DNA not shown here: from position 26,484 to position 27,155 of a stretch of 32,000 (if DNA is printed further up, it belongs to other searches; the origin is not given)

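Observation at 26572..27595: Self-contained two-lipoprotein cassette (promoter, two genes, strong terminator) wedged between the GT chaperone and the tape measure gene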

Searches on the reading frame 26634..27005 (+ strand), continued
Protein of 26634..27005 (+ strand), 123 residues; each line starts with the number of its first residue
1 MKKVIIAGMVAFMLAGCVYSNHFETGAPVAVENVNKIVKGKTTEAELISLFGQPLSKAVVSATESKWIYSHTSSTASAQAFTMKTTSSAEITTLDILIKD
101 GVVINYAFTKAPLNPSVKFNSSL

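Call 62: search_protein_families(library=pfam, alignment_id=A1, max_evalue=0.1)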
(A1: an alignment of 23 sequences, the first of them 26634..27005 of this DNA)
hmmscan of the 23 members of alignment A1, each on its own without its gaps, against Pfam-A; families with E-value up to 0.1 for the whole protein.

A. member 1, window:26634-27005:+ (123 aa): 2 families
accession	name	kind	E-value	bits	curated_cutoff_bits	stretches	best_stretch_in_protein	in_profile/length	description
PF20404.3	DUF6694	-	0.011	16.5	24.3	1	3-99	1-96/102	Family of unknown function (DUF6694)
PF04355.18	BamE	-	0.057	13.7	23.2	1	29-76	4-50/71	Outer membrane protein assembly factor BamE domain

B. families by the number of members that match (of 23 scanned): 12 families
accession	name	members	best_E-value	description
PF04355.18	BamE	18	3.4e-06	Outer membrane protein assembly factor BamE domain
PF20404.3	DUF6694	3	0.011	Family of unknown function (DUF6694)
PF10787.14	YfmQ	2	0.015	Uncharacterised protein from bacillus cereus group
PF08139.17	LPAM_1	2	0.059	Prokaryotic membrane lipoprotein lipid attachment site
PF07773.17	TCTN_DUF1619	1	0.0017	Tectonic domain of DUF1619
PF02119.21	FlgI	1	0.016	Flagellar P-ring protein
PF05814.16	Ac76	1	0.044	Orf76 (Ac76)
PF00917.32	MATH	1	0.068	MATH domain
PF20858.2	Pgp3_N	1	0.08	Immunodominant antigen Pgp3, N-terminal domain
PF18634.6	RXLR_WY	1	0.081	RXLR phytopathogen effector protein WY-domain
PF05902.18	4_1_CTD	1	0.082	4.1 protein C-terminal domain (CTD)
PF21187.2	CYAA_C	1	0.09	Yeast adenylate cyclase, C-terminal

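Call 63: search_solved_structures(query=A1, max_evalue=10, show_alignments=1)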
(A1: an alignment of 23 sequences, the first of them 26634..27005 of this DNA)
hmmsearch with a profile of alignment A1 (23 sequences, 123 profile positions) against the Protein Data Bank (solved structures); distinct sequences matched with E-value up to 10: 18.
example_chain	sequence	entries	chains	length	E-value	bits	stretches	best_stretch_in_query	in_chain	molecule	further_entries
9mgg_E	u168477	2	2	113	0.03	16.8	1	5-73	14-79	Outer membrane protein assembly factor BamE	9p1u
6lyq_E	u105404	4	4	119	0.035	16.6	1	5-73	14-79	Outer membrane protein assembly factor BamE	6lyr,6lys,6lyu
7r1w_E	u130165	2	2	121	0.037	16.6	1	5-73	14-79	Outer membrane protein assembly factor BamE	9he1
5d0o_E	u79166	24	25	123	0.039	16.5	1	5-73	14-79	Outer membrane protein assembly factor BamE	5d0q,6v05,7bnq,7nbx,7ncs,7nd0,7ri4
8adg_E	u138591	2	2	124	0.04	16.5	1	5-73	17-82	Outer membrane protein assembly factor BamE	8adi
7wpo_A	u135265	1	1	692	0.13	14.8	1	60-118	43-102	Angiotensin-converting enzyme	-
7wpz_A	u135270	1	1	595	0.14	14.7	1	60-118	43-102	Angiotensin-converting enzyme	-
2kxx_A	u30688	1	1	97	0.18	14.3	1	13-73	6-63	Small protein A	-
5ekq_E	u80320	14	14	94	0.24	13.9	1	14-73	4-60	Outer membrane protein assembly factor BamE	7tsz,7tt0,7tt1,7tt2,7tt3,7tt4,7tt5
8sqa_E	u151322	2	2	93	0.3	13.6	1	15-73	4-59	Outer membrane protein assembly factor BamE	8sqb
5ayw_E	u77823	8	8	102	0.3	13.6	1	14-73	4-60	Outer membrane protein assembly factor BamE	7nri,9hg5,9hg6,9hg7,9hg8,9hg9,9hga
28jl_E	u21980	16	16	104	0.32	13.5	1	14-73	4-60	Outer membrane protein assembly factor BamE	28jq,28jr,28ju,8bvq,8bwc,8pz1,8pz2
8spr_E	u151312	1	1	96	0.33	13.5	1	15-73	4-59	Outer membrane protein assembly factor BamE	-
2km7_A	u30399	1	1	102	0.35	13.4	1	14-73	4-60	Small protein A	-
9h84_E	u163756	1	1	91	0.43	13.1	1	17-73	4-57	Outer membrane protein assembly factor BamE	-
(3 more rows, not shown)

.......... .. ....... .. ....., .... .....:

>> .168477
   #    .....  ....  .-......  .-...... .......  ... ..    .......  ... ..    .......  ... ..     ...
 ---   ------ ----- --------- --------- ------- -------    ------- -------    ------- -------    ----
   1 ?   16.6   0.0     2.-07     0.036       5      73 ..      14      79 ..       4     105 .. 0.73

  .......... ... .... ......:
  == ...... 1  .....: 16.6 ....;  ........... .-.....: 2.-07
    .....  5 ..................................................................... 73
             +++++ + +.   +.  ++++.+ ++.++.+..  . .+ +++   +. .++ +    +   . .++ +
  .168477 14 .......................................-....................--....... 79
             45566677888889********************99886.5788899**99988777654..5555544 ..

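Call 84: find_related_loci(query=A1, collection=genome_contigs, flank=5000)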
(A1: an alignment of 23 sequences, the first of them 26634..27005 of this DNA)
Query A1 (123 aa) in genome_contigs; peptide patterns used: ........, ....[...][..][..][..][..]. (x = any residue, [..] = any of these).
81 stretches matched a pattern; 9 encode a relative of the query (tblastn E <= 1e-3); 9 distinct loci.
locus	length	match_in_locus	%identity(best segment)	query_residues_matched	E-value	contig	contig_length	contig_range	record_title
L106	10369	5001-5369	96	1-123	6e-77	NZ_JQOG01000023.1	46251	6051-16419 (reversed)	Pectobacterium odoriferum strain NCPPB 3839 contig_23, whole genome shotgun sequence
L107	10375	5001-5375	62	1-123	2e-52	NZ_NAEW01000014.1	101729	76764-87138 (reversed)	Citrobacter braakii strain ATCC 51113 CbraakiiATCC_L001_NODE_14_length_101729__21.8629, whole genome shotgun sequence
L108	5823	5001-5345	49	1-112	2e-33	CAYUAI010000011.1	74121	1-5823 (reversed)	MAG TPA_asm: uncultured Chromatiales bacterium isolate SRP128015_co1_174 genome assembly, contig: NODE_180_length_74121_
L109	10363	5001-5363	45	3-123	2e-33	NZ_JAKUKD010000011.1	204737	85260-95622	Shewanella sp. KJ2020 id=11, whole genome shotgun sequence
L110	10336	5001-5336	46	12-123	3e-30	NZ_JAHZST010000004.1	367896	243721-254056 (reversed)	Shewanella nanhaiensis strain NR704-98 seq4, whole genome shotgun sequence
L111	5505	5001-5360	46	1-118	7e-30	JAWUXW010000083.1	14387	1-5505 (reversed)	MAG: Paraglaciecola sp. isolate HBSea_ice_MAG736 BAT.736_656875_flag=0_multi=51.7422_len=14387, whole genome shotgun seq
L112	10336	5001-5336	46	4-117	2e-29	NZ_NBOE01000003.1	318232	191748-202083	Colwellia polaris strain MCCC 1C00015 scaffold3, whole genome shotgun sequence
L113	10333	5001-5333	39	3-112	2e-24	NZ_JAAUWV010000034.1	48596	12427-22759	Pseudoalteromonas sp. S16_S37 contig00034, whole genome shotgun sequence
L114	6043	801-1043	45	32-111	4e-17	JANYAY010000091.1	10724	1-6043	MAG: Deltaproteobacteria bacterium isolate GL140_5_metabat_391 GL140_5_k141_627955, whole genome shotgun sequence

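Call 90: search_protein_families(library=pfam, proteins=[L007:5027-5986:+], max_evalue=0.01)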
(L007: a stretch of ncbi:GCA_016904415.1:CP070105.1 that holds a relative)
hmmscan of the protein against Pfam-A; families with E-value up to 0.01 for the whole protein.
L007:5027-5986:+ (319 aa): 0 families

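Call 91: search_protein_families(library=padloc, proteins=[window:26634-27005:+, L007:5027-5986:+], max_evalue=0.01)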
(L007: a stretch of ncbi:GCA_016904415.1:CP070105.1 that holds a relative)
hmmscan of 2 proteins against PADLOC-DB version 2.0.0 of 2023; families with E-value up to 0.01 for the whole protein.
window:26634-27005:+ (123 aa): 0 families

L007:5027-5986:+ (319 aa): 0 families

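Call 95: list_cluster_members(proteins=[P0044, window:26634-27005:+, P0012])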
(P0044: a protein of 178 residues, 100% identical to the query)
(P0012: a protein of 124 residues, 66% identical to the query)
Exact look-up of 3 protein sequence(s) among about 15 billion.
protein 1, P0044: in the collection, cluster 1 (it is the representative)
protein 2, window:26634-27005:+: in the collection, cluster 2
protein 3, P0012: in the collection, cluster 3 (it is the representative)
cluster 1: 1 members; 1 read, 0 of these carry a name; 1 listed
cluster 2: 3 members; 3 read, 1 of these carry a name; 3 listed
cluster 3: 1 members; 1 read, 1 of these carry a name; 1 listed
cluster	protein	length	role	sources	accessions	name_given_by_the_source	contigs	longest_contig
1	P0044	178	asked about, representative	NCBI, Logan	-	-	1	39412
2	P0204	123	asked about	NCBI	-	-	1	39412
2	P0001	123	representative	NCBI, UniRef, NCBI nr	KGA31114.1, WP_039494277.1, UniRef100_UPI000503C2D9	hypothetical protein [Pectobacterium odoriferum] | hypothetical protein n=1 Tax=Pectobacterium odoriferum TaxID=78398 RepID=UPI000503C2D9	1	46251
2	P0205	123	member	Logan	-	-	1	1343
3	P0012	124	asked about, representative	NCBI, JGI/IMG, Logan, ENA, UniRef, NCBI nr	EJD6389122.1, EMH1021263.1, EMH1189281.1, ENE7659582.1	hypothetical protein I6K44_02965 [Klebsiella pneumoniae] | hypothetical protein | hypothetical protein n=1 Tax=Klebsiella TaxID=570 RepID=UPI00032DB520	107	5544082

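Call 96: find_encoding_contigs(protein=window:26634-27005:+, flank=10000, max_places=3)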
Protein window:26634-27005:+ (123 aa): no gene with exactly this product is on record in the collection.
